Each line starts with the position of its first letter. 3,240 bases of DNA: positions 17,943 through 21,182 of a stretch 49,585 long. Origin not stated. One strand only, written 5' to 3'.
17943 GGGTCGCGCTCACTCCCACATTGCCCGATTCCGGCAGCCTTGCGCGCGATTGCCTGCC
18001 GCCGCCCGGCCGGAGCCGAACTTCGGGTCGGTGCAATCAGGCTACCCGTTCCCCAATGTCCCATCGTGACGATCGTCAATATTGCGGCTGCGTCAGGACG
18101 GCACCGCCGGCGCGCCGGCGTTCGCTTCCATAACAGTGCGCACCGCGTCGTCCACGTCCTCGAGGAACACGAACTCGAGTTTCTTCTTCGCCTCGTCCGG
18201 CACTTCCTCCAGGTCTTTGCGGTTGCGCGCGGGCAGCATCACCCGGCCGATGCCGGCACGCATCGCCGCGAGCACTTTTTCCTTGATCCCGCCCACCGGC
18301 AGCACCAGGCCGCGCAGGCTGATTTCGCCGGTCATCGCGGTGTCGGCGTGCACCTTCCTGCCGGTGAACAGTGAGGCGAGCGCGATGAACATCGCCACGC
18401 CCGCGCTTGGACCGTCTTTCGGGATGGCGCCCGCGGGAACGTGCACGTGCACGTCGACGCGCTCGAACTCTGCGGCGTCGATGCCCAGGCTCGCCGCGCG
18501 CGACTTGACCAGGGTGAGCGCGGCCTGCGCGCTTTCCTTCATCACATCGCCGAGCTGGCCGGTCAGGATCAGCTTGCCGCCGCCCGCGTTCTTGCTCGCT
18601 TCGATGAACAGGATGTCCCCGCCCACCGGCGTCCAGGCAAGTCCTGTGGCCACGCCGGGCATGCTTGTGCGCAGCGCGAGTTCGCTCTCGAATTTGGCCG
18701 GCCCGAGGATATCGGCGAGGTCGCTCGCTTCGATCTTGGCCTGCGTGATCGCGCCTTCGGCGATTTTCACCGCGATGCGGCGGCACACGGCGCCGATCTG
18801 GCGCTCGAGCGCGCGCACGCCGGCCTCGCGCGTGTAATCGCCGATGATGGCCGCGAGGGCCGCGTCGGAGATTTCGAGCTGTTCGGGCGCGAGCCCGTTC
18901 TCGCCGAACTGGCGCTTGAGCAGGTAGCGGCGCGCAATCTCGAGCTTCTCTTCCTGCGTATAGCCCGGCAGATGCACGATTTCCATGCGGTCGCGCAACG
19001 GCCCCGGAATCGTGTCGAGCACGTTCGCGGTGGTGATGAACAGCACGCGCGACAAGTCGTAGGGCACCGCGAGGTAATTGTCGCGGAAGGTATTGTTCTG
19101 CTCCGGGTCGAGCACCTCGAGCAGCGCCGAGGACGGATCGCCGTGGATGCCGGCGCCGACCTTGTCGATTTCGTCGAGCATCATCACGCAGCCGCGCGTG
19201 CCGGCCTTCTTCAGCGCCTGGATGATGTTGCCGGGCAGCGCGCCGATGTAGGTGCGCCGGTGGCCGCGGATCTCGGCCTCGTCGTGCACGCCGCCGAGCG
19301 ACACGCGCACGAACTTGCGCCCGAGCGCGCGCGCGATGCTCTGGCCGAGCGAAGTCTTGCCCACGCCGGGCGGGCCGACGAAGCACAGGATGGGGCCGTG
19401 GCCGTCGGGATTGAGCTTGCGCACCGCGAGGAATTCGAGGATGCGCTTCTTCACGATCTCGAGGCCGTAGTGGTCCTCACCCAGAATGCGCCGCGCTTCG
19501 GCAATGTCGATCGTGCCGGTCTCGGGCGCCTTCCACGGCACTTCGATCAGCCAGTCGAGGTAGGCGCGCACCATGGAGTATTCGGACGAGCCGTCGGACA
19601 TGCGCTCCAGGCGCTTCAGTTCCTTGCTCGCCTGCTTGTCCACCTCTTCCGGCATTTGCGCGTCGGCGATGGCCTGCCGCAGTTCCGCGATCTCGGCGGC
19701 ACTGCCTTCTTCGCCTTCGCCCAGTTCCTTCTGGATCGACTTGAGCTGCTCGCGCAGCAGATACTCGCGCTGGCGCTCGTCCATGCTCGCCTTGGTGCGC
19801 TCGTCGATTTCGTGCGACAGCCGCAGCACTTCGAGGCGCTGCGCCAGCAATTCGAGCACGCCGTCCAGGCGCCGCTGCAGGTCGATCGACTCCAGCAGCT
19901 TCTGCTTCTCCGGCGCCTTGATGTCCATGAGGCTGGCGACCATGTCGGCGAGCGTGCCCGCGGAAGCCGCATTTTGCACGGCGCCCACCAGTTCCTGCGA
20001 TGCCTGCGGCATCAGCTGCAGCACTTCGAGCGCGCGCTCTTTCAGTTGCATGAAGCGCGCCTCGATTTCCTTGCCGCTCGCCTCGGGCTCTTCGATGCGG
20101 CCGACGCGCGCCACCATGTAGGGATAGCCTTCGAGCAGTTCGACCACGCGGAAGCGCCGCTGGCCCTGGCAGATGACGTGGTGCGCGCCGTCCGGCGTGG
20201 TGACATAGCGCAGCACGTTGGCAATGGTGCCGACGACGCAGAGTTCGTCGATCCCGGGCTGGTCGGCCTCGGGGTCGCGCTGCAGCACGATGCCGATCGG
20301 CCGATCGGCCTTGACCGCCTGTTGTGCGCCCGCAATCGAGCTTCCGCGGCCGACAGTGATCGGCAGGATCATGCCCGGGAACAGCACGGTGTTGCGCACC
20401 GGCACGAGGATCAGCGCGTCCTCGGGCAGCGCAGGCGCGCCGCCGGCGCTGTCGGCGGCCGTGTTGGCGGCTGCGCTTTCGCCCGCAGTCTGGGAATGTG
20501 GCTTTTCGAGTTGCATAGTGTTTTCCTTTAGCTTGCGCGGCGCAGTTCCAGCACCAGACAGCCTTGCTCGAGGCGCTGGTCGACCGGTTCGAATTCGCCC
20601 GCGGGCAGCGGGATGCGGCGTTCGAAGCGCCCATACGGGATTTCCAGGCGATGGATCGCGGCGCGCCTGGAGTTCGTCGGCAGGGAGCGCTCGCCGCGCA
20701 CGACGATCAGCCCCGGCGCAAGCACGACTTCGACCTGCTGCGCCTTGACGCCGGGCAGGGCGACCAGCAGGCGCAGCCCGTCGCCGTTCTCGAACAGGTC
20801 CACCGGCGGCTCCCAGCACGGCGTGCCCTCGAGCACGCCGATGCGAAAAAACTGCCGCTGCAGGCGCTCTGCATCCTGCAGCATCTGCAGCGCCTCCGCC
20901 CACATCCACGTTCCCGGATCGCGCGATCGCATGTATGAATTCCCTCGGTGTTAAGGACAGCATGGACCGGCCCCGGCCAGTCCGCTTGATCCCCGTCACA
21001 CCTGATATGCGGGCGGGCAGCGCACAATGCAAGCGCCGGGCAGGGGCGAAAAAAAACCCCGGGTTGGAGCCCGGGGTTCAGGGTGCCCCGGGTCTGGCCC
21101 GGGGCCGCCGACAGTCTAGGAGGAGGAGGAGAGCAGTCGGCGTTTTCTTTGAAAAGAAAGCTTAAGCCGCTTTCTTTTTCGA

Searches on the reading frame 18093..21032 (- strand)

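Call 46: search_protein_families(library=pfam, proteins=[window:18093-21032:-], max_evalue=0.00001)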
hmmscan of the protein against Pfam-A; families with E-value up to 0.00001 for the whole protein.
window:18093-21032:- (979 aa): 6 families
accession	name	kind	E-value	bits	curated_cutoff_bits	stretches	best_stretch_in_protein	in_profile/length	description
PF05362.19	Lon_C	-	6.4e-83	277.8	21.1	1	766-968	1-203/205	Lon protease (S16) C-terminal proteolytic domain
PF02190.22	LON_substr_bdg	-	1.3e-44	153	28.7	1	207-397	2-199/200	ATP-dependent protease La (LON) substrate-binding domain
PF00004.35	AAA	-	1.9e-25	90.2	21.2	1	549-686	1-126/131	ATPase family associated with various cellular activities (AAA)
PF22667.2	Lon_lid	-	5.6e-22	77.6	27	1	711-761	2-52/57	Lon protease AAA+ ATPase lid domain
PF07728.20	AAA_5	-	4.1e-10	40.2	22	1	549-682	2-138/139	AAA domain (dynein-related subfamily)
PF13541.12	ChlI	-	1.9e-06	28.2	27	1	811-937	2-121/121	Subunit ChlI of Mg-chelatase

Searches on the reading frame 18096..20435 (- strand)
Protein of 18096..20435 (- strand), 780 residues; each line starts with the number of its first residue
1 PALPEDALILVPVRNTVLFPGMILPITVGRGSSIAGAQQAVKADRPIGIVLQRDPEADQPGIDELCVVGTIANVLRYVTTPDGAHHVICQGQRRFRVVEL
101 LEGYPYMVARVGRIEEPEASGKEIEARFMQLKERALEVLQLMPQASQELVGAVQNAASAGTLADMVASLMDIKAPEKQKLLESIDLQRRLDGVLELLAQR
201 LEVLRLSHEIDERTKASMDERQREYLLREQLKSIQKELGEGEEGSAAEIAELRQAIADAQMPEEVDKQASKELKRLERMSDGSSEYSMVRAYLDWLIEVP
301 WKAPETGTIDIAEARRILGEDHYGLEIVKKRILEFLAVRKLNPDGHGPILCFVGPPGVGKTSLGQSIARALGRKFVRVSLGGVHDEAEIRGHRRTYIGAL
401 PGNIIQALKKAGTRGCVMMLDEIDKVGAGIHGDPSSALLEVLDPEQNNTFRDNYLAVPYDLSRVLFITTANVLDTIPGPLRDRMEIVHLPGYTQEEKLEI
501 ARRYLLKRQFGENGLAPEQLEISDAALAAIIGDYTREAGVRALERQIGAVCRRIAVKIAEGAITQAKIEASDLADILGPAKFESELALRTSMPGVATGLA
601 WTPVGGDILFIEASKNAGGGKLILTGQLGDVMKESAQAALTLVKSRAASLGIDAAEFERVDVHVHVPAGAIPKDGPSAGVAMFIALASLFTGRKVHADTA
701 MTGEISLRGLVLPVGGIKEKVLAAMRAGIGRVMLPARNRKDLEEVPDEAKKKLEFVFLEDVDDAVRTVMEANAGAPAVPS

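Call 47: find_homologous_proteins(query=window:18096-20435:-, max_evalue=1e-100)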
Query window:18096-20435:- (780 aa): 8000 proteins with E <= 1e-100 among 8000 candidates; the best 120 are listed.
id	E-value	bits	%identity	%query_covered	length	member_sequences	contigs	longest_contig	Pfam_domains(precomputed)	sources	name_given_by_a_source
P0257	0.0e+0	1684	100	100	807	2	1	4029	PF02190.23,PF05362.20,PF00004.36,PF22667.3,PF07728.21,PF13541.13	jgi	jgi:ATP-dependent Lon protease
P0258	0.0e+0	1597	94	100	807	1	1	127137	PF02190.23,PF05362.20,PF00004.36,PF22667.3,PF07728.21,PF13541.13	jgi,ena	-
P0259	0.0e+0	1559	92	99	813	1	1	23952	PF02190.23,PF05362.20,PF00004.36,PF22667.3,PF07728.21,PF13541.13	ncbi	-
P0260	0.0e+0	1530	90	99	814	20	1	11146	PF02190.23,PF05362.20,PF00004.36,PF22667.3,PF07728.21,PF13541.13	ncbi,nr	ncbi:MAG TPA: endopeptidase La [Burkholderiales bacterium]|nr:endopeptidase La [Burkholderiales bact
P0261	0.0e+0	1522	90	99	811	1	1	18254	PF02190.23,PF05362.20,PF00004.36,PF22667.3,PF07728.21,PF13541.13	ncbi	-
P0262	0.0e+0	1520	89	99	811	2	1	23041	PF02190.23,PF05362.20,PF00004.36,PF22667.3,PF07728.21,PF13541.13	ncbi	ncbi:MAG TPA: endopeptidase La [Burkholderiales bacterium]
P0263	0.0e+0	1511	88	100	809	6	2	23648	PF02190.23,PF05362.20,PF00004.36,PF22667.3,PF07728.21,PF13541.13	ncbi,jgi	ncbi:MAG: endopeptidase La [Burkholderiales bacterium]|jgi:ATP-dependent Lon protease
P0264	0.0e+0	1510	88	99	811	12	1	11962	PF02190.23,PF05362.20,PF00004.36,PF22667.3,PF07728.21,PF13541.13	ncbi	-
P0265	0.0e+0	1503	88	99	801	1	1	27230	PF02190.23,PF05362.20,PF00004.36,PF22667.3,PF07728.21,PF13541.13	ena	-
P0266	0.0e+0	1502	88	99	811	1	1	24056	PF02190.23,PF05362.20,PF00004.36,PF22667.3,PF07728.21,PF13541.13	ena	-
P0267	0.0e+0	1502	88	100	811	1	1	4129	PF02190.23,PF05362.20,PF00004.36,PF22667.3,PF07728.21,PF13541.13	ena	-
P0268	0.0e+0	1501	88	100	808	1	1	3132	PF02190.23,PF05362.20,PF00004.36,PF22667.3,PF07728.21,PF13541.13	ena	-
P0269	0.0e+0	1501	88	99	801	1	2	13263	PF02190.23,PF05362.20,PF00004.36,PF22667.3,PF07728.21,PF13541.13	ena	-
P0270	0.0e+0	1499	88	99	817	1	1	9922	PF02190.23,PF05362.20,PF00004.36,PF22667.3,PF07728.21,PF13541.13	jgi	jgi:ATP-dependent Lon protease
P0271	0.0e+0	1499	87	100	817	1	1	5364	PF02190.23,PF05362.20,PF00004.36,PF22667.3,PF07728.21,PF13541.13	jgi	jgi:ATP-dependent Lon protease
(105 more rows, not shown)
